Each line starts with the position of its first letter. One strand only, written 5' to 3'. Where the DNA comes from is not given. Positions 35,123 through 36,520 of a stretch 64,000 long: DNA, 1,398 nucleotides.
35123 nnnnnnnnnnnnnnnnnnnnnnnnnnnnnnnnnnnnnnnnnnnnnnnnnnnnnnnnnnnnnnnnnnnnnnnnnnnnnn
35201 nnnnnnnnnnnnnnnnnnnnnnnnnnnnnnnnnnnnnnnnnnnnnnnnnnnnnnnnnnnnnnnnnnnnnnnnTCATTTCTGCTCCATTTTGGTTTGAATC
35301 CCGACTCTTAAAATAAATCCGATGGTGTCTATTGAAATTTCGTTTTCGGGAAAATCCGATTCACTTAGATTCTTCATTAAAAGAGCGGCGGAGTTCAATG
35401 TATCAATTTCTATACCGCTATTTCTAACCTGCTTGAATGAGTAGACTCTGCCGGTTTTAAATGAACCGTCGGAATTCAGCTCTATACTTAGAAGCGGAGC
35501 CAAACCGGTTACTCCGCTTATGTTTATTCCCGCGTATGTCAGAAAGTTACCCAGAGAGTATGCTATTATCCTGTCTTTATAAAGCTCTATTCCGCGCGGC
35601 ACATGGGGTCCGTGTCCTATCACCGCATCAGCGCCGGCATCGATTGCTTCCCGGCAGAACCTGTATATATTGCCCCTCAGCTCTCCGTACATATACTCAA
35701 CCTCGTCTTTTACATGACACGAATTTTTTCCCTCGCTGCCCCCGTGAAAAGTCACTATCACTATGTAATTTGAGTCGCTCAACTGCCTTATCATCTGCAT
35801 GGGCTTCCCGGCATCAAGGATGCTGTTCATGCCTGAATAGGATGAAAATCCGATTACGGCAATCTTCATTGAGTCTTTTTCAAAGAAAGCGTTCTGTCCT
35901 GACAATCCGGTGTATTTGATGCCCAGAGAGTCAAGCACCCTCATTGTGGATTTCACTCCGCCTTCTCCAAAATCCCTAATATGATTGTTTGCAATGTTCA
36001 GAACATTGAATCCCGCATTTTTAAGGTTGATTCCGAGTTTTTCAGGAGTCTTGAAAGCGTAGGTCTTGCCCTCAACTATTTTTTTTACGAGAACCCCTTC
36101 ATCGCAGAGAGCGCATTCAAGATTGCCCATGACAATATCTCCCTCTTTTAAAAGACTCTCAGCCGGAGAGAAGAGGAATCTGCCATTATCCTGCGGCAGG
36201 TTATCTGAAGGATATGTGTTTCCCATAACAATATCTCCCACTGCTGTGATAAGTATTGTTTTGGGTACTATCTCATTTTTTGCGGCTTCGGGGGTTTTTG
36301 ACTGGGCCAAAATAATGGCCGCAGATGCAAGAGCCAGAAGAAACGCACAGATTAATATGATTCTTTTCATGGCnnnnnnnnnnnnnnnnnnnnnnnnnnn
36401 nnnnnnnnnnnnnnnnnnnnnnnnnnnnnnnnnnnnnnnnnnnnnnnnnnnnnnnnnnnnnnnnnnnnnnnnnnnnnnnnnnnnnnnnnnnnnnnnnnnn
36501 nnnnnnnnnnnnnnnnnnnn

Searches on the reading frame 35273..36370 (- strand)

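Call 3: search_protein_families(library=pfam, proteins=[window:35273-36370:-], max_evalue=1)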
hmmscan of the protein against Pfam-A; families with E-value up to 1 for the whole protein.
window:35273-36370:- (365 aa): 2 families
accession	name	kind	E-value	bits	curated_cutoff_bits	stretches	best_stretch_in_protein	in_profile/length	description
PF09587.15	PGA_cap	-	4.2e-44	151.4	27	1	41-278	2-253/255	Bacterial capsule synthesis protein PGA_cap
PF10657.14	RC-P840_PscD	-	0.061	14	23.5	1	91-146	63-117/144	Photosystem P840 reaction centre protein PscD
